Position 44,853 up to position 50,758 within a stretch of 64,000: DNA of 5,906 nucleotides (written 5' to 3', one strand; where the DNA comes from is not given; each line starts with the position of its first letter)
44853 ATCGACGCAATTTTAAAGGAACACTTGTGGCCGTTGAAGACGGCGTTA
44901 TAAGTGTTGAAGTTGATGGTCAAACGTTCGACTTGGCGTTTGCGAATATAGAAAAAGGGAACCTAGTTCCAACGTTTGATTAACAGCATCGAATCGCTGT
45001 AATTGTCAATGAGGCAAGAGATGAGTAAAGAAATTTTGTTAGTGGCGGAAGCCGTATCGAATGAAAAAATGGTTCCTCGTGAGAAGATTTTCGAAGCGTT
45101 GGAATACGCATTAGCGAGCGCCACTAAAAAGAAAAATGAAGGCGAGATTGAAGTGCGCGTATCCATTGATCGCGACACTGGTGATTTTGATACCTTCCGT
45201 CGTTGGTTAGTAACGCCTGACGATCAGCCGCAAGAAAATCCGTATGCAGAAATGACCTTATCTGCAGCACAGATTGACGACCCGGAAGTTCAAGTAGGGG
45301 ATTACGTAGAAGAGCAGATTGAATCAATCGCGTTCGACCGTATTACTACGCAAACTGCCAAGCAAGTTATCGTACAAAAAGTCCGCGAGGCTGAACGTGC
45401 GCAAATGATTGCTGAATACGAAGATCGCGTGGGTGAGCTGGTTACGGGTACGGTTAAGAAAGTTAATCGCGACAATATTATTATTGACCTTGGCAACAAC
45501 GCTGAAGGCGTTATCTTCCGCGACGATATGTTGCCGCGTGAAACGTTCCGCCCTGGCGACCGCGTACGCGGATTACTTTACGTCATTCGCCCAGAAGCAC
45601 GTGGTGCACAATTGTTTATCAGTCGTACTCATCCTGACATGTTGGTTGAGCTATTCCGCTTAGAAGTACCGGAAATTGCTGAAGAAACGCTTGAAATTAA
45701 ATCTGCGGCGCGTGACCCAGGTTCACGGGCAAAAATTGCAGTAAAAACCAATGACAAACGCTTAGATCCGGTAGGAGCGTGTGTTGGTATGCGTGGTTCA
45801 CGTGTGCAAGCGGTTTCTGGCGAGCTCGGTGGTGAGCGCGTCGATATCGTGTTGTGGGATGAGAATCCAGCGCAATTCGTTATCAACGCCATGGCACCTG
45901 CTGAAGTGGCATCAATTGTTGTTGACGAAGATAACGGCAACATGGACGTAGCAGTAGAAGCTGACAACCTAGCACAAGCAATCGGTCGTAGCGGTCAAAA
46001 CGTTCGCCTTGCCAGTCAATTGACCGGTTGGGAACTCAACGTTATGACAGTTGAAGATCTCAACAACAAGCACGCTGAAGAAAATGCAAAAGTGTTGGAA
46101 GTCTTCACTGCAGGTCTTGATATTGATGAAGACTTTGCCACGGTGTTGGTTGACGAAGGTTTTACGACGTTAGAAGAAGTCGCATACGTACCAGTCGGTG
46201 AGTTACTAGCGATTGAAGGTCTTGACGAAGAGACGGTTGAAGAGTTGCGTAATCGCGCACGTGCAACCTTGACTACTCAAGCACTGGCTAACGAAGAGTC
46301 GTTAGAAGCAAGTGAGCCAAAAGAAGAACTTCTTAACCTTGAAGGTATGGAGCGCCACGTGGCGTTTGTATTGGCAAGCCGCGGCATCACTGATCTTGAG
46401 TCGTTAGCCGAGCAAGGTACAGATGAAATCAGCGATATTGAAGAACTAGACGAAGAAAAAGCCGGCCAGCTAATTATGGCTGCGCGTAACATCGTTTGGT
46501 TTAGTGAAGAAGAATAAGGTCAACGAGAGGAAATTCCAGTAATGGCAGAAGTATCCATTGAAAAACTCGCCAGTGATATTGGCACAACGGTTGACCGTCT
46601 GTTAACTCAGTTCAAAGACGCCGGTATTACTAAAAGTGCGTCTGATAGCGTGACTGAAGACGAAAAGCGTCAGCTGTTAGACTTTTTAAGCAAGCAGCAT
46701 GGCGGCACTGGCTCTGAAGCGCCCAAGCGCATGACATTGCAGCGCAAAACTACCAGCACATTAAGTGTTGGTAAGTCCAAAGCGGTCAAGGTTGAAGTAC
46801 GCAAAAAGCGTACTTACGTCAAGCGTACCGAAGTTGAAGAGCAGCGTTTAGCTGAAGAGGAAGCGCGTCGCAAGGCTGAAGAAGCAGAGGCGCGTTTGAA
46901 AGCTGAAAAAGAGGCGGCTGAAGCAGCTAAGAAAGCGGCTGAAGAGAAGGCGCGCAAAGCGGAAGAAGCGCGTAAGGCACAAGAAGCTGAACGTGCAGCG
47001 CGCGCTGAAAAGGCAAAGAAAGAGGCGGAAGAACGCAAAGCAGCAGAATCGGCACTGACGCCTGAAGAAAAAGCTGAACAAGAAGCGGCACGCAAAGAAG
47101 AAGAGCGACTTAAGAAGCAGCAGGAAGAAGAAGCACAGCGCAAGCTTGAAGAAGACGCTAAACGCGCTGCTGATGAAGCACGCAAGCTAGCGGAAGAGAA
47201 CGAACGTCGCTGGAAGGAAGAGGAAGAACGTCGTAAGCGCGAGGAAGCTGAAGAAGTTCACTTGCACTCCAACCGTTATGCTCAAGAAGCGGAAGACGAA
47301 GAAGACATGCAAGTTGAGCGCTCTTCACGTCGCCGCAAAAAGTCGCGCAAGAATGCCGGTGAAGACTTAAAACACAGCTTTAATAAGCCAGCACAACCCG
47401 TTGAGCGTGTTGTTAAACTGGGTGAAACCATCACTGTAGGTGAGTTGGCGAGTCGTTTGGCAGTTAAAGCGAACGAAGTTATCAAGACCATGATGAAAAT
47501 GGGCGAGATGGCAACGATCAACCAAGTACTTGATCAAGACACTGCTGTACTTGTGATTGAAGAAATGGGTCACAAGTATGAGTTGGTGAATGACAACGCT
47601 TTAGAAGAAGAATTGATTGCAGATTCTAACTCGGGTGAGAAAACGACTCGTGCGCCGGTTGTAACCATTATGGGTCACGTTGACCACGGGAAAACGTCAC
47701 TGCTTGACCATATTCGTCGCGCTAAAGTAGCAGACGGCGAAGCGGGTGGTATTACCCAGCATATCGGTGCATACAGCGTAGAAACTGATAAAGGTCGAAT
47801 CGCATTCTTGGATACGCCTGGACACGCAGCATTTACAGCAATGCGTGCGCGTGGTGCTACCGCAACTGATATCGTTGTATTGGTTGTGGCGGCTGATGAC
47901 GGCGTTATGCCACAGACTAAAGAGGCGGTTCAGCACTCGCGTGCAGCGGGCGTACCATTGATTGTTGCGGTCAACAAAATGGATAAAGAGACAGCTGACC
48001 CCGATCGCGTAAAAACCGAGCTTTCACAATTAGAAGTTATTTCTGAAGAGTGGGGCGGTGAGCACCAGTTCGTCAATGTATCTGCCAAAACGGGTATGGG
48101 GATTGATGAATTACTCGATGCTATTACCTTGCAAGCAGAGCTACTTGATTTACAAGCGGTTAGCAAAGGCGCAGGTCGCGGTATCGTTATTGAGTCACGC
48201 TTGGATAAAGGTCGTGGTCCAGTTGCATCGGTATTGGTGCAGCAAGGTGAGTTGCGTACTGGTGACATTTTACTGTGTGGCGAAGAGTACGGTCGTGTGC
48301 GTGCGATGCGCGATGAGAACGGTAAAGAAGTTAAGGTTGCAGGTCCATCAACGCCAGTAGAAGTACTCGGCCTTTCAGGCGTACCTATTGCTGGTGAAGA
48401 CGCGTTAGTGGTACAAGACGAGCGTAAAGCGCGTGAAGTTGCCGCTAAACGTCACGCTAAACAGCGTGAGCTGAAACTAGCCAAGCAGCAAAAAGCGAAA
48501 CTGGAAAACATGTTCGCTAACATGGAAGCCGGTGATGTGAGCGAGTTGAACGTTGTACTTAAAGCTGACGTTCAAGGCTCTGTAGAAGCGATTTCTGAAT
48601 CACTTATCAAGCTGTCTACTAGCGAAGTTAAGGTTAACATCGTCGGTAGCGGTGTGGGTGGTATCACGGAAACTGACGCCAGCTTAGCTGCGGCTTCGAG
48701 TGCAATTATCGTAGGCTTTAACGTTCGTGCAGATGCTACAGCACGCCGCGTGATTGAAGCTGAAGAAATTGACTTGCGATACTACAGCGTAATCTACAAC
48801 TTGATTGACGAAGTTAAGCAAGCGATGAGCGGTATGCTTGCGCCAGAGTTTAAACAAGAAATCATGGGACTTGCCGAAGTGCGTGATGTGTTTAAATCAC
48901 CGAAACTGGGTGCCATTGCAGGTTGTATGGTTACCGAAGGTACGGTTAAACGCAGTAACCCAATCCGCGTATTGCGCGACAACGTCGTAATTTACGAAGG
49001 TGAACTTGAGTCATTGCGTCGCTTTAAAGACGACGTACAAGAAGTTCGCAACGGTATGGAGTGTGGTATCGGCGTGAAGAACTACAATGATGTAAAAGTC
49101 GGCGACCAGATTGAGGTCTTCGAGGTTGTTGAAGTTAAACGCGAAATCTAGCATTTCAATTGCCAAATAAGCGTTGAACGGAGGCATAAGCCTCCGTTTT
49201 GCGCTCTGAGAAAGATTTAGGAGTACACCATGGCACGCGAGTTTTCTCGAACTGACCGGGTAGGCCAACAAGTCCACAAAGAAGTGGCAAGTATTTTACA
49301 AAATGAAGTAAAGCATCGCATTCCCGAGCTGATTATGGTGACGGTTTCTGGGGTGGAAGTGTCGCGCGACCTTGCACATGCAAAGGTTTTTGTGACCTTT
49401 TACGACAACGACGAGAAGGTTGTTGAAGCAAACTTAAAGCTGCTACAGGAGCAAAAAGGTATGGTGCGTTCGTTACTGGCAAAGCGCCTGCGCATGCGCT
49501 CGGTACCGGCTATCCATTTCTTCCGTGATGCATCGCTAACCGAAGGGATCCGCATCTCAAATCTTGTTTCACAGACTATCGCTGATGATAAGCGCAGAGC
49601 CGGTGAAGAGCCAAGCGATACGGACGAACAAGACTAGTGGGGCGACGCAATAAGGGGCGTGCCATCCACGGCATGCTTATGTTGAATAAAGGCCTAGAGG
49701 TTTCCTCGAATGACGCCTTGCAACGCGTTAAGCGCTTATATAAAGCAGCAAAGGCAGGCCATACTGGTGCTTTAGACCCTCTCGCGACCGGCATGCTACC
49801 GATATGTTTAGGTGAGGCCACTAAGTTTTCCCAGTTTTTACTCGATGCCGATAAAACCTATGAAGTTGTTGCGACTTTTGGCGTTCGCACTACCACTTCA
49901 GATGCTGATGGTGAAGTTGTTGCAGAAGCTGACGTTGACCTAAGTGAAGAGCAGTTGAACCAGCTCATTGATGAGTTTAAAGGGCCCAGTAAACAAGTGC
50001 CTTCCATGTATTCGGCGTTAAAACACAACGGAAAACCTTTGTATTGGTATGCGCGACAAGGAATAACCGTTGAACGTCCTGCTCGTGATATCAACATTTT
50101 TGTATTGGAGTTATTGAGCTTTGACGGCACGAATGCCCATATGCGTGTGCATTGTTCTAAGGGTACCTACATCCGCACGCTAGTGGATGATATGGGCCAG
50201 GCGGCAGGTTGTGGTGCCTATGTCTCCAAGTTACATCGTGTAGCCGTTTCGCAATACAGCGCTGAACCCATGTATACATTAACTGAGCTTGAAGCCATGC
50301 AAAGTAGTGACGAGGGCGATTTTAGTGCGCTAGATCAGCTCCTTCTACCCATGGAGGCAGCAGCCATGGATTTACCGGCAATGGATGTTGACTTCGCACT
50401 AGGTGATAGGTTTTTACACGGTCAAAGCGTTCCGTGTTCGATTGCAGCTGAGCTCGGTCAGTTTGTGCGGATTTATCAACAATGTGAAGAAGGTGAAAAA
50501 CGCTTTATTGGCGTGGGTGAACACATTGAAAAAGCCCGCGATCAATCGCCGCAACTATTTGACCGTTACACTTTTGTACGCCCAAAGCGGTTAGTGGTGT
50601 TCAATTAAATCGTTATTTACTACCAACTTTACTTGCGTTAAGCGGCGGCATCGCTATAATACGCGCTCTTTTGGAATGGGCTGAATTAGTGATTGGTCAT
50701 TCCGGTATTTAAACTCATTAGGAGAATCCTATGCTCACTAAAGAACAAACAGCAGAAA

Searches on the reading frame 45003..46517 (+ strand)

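Call 52: search_protein_families(library=pfam, proteins=[window:45003-46517:+], max_evalue=0.000001)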
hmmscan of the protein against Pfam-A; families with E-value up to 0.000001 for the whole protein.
window:45003-46517:+ (504 aa): 3 families
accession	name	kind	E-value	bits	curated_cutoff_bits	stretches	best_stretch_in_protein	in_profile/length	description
PF08529.16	NusA_N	-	2.4e-36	125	23.8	1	10-132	1-118/119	NusA N-terminal domain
PF13184.12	KH_5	-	2e-29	101.9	27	1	239-306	1-68/69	NusA-like KH domain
PF14520.12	HHH_5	-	3.9e-13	50.1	27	1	441-495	2-56/57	Helix-hairpin-helix domain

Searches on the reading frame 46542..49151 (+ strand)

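Call 52: search_protein_families(library=pfam, proteins=[window:46542-49151:+], max_evalue=0.000001)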
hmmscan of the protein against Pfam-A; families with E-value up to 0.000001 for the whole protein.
window:46542-49151:+ (869 aa): 7 families
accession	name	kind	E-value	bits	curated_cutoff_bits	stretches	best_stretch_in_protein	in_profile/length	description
PF11987.13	IF-2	-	2.2e-43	147.3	27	1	645-759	3-117/117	Translation-initiation factor 2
PF00009.33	GTP_EFTU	-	5.6e-40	137.4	26.5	1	373-530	5-184/188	Elongation factor Tu GTP binding domain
PF22042.2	EF-G_D2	-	6.4e-29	100.4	27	1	546-621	3-81/84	Elongation factor G domain 2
PF04760.21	IF2_N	-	2e-25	88.8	25.3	2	295-345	2-53/53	Translation initiation factor IF-2, N-terminal region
PF08364.16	IF2_assoc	-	5.5e-12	46.2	24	1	61-95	1-39/39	Bacterial translation initiation factor IF-2 associated region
PF01926.29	MMR_HSR1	-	1.2e-10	42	21.9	1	374-479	2-113/113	50S ribosome-binding GTPase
PF03144.31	GTP_EFTU_D2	-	2.4e-09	37.9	30.3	1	790-857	1-72/73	Elongation factor Tu domain 2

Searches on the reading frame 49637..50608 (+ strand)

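Call 52: search_protein_families(library=pfam, proteins=[window:49637-50608:+], max_evalue=0.000001)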
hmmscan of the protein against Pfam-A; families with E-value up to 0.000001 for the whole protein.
window:49637-50608:+ (323 aa): 2 families
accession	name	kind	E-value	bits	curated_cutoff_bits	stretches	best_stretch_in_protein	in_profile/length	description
PF01509.24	TruB_N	-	5.3e-56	189.6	27.3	1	32-179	1-149/149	TruB family pseudouridylate synthase (N terminal domain)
PF16198.10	TruB_C_2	-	4.1e-17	62.5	29.3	1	180-242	1-64/66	tRNA pseudouridylate synthase B C-terminal domain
